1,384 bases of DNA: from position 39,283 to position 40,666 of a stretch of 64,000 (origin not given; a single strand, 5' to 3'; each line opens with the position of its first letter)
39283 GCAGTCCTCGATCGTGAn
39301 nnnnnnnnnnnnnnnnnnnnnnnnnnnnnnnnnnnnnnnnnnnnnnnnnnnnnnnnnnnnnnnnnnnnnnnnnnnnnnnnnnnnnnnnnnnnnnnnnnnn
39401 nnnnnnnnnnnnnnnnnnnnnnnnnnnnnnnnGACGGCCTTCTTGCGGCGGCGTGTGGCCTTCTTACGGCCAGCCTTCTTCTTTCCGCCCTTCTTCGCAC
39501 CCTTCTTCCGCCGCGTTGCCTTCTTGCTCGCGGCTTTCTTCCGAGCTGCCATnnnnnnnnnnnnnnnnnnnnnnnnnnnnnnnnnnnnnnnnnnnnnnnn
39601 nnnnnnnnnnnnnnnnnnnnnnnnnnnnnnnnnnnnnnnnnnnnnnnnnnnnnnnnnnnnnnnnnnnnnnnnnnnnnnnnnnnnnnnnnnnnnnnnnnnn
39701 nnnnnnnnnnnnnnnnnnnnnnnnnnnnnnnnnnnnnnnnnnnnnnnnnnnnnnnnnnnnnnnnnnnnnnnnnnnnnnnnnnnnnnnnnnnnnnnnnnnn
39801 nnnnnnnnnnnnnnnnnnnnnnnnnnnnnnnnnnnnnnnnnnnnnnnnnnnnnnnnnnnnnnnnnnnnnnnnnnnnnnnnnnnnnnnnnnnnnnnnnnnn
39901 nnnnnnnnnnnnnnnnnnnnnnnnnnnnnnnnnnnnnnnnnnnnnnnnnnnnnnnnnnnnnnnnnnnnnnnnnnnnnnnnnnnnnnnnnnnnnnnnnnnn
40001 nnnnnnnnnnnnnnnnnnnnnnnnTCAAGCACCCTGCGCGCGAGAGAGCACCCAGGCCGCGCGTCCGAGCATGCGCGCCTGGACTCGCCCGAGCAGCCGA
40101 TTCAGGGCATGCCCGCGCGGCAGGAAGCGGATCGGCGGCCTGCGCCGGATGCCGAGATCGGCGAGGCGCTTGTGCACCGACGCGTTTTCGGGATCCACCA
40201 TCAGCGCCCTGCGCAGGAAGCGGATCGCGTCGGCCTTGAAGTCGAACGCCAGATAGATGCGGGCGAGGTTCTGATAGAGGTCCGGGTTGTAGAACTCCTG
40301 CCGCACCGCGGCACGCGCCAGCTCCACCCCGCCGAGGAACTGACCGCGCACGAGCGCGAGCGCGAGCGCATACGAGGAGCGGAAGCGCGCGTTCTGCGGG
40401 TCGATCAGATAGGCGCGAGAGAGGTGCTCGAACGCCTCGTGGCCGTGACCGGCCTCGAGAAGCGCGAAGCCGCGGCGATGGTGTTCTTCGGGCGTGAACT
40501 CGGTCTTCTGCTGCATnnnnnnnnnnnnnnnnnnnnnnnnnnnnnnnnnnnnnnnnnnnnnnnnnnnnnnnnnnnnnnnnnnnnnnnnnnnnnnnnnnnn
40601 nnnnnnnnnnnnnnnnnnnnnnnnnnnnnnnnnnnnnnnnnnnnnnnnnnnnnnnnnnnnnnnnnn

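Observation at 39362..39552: Second micro-ORF: 40-aa poly-Lys/Arg/Ala peptide with RBS and terminator, between the bS22-like gene and rpoZ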

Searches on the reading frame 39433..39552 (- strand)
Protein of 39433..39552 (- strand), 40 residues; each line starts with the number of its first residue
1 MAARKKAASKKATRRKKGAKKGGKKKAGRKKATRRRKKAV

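Call 5: search_protein_families(library=pfam, proteins=[window:39433-39552:-], max_evalue=10)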
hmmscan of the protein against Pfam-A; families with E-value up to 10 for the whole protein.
seq(40 aa): 0 families

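Call 6: search_protein_families(library=ncbifam, proteins=[window:39433-39552:-], max_evalue=10)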
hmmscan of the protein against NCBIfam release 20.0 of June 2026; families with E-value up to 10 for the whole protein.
seq(40 aa): 0 families

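Call 7: find_encoding_contigs(protein=window:39433-39552:-, flank=6000)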
Protein seq(40 aa) (40 aa): 23 contigs read that carry it; 6 places shown.
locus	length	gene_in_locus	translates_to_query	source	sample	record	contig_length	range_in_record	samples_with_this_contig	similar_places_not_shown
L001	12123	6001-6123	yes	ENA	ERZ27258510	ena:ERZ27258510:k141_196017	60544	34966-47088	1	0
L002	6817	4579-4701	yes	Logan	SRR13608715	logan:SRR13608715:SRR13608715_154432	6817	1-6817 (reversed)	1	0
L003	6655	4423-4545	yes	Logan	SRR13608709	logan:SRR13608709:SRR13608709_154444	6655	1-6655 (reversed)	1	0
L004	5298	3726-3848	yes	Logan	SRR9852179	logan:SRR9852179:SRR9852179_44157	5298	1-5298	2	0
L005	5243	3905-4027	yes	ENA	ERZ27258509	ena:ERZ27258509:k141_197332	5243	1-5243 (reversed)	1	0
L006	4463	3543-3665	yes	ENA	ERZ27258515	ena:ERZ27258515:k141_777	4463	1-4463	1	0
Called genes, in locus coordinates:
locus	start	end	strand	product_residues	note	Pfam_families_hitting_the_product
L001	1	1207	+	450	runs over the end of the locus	PF00291:PALP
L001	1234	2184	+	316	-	PF03320:FBPase_glpX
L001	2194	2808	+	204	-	PF00677:Lum_binding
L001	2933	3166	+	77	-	PF13083:KH_KhpA-B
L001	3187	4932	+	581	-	PF08448:PAS_4 (weak), PF00512:HisKA, PF02518:HATPase_c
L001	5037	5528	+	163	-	PF07719:TPR_2 (faint), PF13428:TPR_14 (faint), PF23914:TPR_CcmH_CycH (faint), PF14559:TPR_19 (weak)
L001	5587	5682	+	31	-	-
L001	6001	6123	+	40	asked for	-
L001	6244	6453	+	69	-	PF01192:RNA_pol_Rpb6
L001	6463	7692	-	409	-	PF02518:HATPase_c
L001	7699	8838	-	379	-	PF00437:T2SSE, PF13191:AAA_16 (weak)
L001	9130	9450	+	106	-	-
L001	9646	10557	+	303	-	-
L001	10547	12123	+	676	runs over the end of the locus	-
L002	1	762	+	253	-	?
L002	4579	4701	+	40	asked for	-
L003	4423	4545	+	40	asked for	-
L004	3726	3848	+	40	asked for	-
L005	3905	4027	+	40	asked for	-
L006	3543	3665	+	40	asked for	-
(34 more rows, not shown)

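Call 8: find_homologous_proteins(query=window:39433-39552:-, max_evalue=0.01)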
Query seq(40 aa): 101 candidates shared short words with the query, none scored E <= 0.01.

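Call 23: search_solved_structures(query=window:39433-39552:-, max_evalue=10, show_alignments=3)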
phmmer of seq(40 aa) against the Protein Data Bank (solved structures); distinct sequences matched with E-value up to 10: 0.

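Call 24: list_cluster_members(proteins=[window:39433-39552:-, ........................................, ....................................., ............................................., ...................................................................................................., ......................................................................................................, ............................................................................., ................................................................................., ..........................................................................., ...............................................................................])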
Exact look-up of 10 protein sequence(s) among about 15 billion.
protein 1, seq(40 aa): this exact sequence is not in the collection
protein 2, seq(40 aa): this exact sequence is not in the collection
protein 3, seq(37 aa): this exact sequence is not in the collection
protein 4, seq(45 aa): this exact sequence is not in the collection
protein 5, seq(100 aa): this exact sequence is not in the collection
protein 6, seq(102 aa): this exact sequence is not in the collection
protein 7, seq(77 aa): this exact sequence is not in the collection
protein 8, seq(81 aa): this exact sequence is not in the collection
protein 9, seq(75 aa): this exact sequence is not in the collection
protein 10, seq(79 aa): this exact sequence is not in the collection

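Call 63: predict_structure(protein=window:39433-39552:-)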
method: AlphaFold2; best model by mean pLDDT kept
length: 40 residues; sequences in the alignment: 1
mean_pLDDT: 81.5   pTM: 0.34
mean pLDDT of the five models: 81.5, 80.5, 78.3, 73.1, 60.0
residues with pLDDT >= 90: 11; 70-90: 21; 50-70: 8; < 50: 0
segments of 3 or more residues with pLDDT < 50: none
pLDDT, mean of each block of 10 residues (from residue 1): 82 83 70 91
secondary structure, 60 per line:
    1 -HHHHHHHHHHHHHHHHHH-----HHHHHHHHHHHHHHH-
elements in order: H2-19 H25-39

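Call 68: fold_search(model_id=the predicted structure, library=pdb)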
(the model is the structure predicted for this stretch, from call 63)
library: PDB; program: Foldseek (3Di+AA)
matches with E <= 10: 0; with E <= 0.001: 0
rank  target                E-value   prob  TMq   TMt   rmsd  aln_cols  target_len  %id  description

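Call 84: search_protein_representatives(protein=window:39433-39552:-)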
Query: 40 residues. Proteins with E-value up to 0.001 (for the whole library): 0; up to 1e-10: 0; up to 1e-30: 0. The best 0 are listed.

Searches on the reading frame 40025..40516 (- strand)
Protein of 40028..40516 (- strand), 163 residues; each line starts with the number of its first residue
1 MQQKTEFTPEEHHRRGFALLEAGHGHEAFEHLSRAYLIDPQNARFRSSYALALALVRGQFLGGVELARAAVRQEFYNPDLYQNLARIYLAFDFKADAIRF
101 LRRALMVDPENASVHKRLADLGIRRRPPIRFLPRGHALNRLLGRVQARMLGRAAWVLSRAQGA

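Call 9: find_related_loci(query=window:40028-40516:-, collection=genome_contigs, flank=4000)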
Query seq(163 aa) (163 aa) in genome_contigs; peptide patterns used: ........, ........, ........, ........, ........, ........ (x = any residue, [..] = any of these).
124 stretches matched a pattern; 20 encode a relative of the query (tblastn E <= 1e-3); 19 distinct loci.
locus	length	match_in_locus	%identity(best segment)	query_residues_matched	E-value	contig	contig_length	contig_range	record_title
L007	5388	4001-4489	94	1-163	1e-99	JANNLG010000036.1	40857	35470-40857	MAG: Deltaproteobacteria bacterium isolate SOY_38_metabat_195 SOY_38_k141_401794, whole genome shotgun sequence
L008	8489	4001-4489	94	1-163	4e-100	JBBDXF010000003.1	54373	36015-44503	MAG: Myxococcota bacterium isolate LejiaD_71_22 Lejia_D_1052_length_54373_cov_13, whole genome shotgun sequence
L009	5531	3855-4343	92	1-163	5e-99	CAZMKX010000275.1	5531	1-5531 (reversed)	MAG TPA_asm: uncultured Myxococcales bacterium isolate SRP173033_co1_140 genome assembly, contig: NODE_40598_length_5531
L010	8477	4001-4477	94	1-159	4e-98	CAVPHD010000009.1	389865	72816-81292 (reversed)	MAG: uncultured delta proteobacterium isolate MFD09964.bin.2.262 genome assembly, contig: contig_707, whole genome shotg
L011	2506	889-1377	89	1-163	5e-98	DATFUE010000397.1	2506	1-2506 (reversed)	MAG TPA_asm: Myxococcota bacterium isolate SMAG_U9429 k141_2185112, whole genome shotgun sequence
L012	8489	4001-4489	90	1-163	9e-95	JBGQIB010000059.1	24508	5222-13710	MAG: bacterium isolate OBJ2_061818_070_59 k141_2514091_length_24508_cov_12.5538, whole genome shotgun sequence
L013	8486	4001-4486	87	2-163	4e-94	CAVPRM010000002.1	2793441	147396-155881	MAG: uncultured delta proteobacterium isolate MFD10007.bin.2.43 genome assembly, contig: contig_21206, whole genome shot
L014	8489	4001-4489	88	1-163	1e-93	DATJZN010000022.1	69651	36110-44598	MAG TPA_asm: Myxococcota bacterium isolate SMAG_U15179 k141_1920942, whole genome shotgun sequence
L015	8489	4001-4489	88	1-163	7e-94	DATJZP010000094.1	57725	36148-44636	MAG TPA_asm: Myxococcota bacterium isolate SMAG_U15181 k141_5402581, whole genome shotgun sequence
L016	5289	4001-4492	76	1-163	1e-81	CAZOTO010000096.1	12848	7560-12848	MAG TPA_asm: uncultured Myxococcales bacterium isolate binchicken_co235_307 genome assembly, contig: NODE_11847_length_1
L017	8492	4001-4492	73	1-163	1e-80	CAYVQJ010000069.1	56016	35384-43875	MAG TPA_asm: uncultured Myxococcales bacterium isolate binchicken_co165_377 genome assembly, contig: k141_2562809, whole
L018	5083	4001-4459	76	6-158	2e-76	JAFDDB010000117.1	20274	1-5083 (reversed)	MAG: Deltaproteobacteria bacterium isolate Meg19_02_Bin_157 Meg19_02_Bin_157_scaffold_6242, whole genome shotgun sequenc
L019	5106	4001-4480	72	1-160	2e-74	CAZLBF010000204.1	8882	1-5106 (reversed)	MAG TPA_asm: uncultured Myxococcales bacterium isolate binchicken_co231_155 genome assembly, contig: k141_5996146, whole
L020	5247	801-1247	76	1-149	1e-73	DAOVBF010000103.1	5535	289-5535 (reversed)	MAG TPA_asm: Deltaproteobacteria bacterium isolate CSMAG_998 CSMAG_998_k141_1730695_length_5535_cov_8.0000, whole genome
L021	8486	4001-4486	73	3-163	5e-74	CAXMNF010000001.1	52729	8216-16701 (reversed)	MAG: uncultured Gammaproteobacteria bacterium isolate 07C-BC-St02_bin.13.orig genome assembly, contig: k141_3843846, who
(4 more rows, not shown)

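Call 33: find_related_loci(query=A2, collection=metagenome_contigs, flank=2500)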
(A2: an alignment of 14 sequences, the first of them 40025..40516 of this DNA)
Query A2 (163 aa) in metagenome_contigs; peptide patterns used: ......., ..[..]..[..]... (x = any residue, [..] = any of these).
301 stretches matched a pattern; 36 encode a relative of the query (tblastn E <= 1e-3); 36 distinct loci.
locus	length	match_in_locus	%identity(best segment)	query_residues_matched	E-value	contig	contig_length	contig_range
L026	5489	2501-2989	94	1-163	1e-100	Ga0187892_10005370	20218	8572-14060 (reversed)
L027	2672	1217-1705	94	1-163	4e-102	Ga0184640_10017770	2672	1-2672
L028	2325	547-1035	94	1-163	4e-103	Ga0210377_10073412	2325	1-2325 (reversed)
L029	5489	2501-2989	93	1-163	4e-97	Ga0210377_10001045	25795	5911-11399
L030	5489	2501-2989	91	1-163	4e-97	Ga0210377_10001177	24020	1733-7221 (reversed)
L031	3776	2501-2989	88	1-163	1e-95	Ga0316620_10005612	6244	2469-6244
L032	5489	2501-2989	90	1-163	8e-98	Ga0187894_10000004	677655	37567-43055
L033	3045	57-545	89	1-163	2e-95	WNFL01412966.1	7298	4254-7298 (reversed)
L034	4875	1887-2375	90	1-163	8e-95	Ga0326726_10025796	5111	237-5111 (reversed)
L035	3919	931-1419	88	1-163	3e-94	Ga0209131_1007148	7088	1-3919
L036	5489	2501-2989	88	1-163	4e-94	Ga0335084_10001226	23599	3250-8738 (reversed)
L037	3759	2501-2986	86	2-163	1e-94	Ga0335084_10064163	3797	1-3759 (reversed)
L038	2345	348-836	88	1-163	2e-97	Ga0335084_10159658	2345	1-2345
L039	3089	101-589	88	1-163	2e-94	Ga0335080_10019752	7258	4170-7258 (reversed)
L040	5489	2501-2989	88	1-163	1e-93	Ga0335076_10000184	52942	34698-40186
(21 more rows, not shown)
